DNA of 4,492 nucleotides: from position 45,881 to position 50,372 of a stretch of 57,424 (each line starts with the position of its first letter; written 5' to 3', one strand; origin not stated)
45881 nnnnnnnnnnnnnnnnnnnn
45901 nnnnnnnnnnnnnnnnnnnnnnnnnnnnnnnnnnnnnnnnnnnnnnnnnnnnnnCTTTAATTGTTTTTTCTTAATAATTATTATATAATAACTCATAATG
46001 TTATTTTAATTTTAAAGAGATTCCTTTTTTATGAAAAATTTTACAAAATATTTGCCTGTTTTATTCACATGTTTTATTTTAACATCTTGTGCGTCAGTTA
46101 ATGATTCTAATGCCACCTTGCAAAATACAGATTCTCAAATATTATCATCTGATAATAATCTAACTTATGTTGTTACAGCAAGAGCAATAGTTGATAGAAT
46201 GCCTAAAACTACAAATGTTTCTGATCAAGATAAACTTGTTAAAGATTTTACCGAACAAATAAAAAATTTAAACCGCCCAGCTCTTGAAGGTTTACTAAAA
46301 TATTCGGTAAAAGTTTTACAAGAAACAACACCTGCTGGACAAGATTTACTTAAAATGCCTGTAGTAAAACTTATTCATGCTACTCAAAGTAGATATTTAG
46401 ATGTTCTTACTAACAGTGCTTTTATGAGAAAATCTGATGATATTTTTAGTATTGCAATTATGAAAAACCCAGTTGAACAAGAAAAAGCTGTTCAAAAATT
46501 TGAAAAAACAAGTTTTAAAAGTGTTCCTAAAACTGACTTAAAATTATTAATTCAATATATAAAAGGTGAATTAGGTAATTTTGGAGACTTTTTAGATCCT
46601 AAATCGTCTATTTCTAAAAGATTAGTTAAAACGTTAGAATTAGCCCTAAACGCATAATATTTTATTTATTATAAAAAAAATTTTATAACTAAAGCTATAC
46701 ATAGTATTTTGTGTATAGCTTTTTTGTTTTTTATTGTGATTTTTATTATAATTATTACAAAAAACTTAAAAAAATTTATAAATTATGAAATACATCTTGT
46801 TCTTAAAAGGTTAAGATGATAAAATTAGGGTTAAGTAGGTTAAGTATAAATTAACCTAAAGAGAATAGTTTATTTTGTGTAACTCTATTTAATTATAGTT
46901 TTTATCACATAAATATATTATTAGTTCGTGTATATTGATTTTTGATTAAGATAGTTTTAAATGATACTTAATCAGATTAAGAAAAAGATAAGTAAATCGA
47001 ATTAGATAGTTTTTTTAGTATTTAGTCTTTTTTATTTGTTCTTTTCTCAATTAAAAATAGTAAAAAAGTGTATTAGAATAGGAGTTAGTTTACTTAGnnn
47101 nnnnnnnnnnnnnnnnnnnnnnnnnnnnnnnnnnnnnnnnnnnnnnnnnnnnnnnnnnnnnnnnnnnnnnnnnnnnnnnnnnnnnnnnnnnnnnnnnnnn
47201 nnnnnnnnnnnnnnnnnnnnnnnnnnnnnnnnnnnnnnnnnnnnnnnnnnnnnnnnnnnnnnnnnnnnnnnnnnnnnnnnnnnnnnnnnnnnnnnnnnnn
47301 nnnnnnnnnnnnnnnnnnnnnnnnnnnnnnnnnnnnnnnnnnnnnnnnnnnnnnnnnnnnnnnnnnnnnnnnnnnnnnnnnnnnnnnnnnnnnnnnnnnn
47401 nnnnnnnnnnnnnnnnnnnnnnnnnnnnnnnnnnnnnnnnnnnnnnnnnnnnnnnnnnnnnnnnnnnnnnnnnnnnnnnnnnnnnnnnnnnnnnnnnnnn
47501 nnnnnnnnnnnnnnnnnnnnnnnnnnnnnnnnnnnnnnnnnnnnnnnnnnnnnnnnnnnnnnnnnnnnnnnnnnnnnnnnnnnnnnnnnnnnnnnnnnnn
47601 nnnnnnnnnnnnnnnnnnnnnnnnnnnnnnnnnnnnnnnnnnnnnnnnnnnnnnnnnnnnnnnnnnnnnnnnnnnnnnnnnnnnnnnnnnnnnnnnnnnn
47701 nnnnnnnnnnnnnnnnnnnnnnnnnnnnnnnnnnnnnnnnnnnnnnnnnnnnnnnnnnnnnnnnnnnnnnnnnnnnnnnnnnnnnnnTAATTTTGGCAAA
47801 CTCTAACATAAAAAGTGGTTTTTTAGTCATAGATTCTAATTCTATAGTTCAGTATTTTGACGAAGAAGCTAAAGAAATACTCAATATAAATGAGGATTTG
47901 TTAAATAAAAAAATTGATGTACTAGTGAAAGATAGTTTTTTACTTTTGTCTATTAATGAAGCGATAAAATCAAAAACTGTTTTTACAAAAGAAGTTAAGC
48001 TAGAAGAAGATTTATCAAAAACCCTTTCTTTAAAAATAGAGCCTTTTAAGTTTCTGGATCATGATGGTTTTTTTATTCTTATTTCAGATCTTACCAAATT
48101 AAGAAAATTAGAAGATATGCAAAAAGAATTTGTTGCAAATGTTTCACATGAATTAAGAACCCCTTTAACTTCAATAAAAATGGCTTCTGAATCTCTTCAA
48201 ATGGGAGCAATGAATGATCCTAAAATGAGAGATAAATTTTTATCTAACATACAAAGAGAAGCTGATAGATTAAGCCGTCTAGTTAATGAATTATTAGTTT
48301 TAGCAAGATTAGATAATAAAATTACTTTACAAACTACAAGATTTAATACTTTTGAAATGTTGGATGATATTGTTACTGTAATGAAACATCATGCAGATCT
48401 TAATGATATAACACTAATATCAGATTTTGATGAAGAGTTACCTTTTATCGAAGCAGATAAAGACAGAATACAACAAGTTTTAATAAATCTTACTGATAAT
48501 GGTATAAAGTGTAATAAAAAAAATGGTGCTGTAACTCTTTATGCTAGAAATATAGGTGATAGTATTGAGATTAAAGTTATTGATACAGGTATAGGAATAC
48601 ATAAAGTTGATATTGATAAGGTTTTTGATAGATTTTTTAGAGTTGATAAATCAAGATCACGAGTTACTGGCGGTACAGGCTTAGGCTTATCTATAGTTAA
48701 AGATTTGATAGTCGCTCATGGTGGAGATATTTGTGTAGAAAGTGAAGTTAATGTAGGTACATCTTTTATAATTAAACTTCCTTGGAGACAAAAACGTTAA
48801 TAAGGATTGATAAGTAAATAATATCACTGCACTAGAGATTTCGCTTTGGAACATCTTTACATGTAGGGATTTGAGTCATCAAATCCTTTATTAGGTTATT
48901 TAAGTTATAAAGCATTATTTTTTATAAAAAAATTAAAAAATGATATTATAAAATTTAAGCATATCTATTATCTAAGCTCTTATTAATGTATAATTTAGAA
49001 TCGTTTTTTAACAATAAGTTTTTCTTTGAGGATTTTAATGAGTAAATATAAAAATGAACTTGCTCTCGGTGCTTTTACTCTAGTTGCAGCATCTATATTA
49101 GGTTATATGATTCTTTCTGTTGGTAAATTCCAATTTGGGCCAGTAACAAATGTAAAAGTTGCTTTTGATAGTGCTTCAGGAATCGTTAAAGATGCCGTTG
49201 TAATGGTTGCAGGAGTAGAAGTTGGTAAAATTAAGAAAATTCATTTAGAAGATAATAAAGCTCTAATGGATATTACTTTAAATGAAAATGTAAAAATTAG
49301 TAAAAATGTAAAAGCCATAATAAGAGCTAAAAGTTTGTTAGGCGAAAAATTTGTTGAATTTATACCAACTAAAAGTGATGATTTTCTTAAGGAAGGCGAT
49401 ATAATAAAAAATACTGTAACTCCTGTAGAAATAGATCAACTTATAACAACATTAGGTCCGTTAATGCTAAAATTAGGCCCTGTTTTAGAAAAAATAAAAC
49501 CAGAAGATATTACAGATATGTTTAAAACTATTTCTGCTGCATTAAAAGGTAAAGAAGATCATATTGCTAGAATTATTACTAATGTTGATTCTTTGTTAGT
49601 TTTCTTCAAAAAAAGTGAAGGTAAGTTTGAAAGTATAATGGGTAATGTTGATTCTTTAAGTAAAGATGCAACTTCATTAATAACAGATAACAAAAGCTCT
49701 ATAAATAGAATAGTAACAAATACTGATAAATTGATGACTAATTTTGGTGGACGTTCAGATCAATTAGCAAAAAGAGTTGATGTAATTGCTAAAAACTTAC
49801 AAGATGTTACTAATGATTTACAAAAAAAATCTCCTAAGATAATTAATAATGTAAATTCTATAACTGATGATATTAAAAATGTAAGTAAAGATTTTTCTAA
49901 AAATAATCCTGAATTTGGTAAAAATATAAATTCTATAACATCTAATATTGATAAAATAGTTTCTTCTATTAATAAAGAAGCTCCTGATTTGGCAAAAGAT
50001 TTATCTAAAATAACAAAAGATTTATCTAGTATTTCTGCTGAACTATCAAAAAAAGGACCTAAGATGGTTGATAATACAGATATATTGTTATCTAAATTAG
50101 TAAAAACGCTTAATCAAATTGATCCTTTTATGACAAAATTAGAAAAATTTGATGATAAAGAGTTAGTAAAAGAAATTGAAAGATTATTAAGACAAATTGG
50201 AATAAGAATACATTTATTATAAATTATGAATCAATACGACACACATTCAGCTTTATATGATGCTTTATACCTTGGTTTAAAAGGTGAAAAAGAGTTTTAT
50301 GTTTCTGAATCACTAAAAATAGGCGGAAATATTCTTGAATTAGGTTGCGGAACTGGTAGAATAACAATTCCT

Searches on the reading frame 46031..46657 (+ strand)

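Call 64: search_protein_families(library=pfam, proteins=[window:46031-46657:+], max_evalue=0.5)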
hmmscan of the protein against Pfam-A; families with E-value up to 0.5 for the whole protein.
window:46031-46657:+ (208 aa): 1 family
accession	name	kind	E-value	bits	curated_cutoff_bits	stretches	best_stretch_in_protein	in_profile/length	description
PF09317.16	ACDH_C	-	0.012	15.7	25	1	71-168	145-240/284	Acyl-CoA dehydrogenase, C-terminal, bacterial type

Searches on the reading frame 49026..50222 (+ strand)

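Call 49: search_protein_families(library=pfam, proteins=[window:49026-50222:+], max_evalue=0.0001)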
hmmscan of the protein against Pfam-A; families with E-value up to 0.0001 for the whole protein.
window:49026-50222:+ (398 aa): 6 families
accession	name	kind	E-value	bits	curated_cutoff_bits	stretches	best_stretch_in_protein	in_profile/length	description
PF02470.25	MlaD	-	9e-18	64.7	25.1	1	42-114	4-80/81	MlaD protein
PF11887.13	Mce4_CUP1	-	8.9e-12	45.5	32.6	1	121-278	5-153/222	Cholesterol uptake porter CUP1 of Mce4, putative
PF07464.16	ApoLp-III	-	2.1e-07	31.6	36.3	1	232-363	19-144/146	Apolipophorin-III precursor (apoLp-III)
PF10498.14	IFT57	-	3.4e-05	23.4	40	1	245-354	225-333/360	Intra-flagellar transport protein 57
PF12205.13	GIT1_C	-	4.6e-05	24.1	25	0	271-345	3-76/110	G protein-coupled receptor kinase-interacting protein 1 C term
PF04513.17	Baculo_PEP_C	-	6.5e-05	23.5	38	0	246-315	35-101/140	Baculovirus polyhedron envelope protein, PEP, C terminus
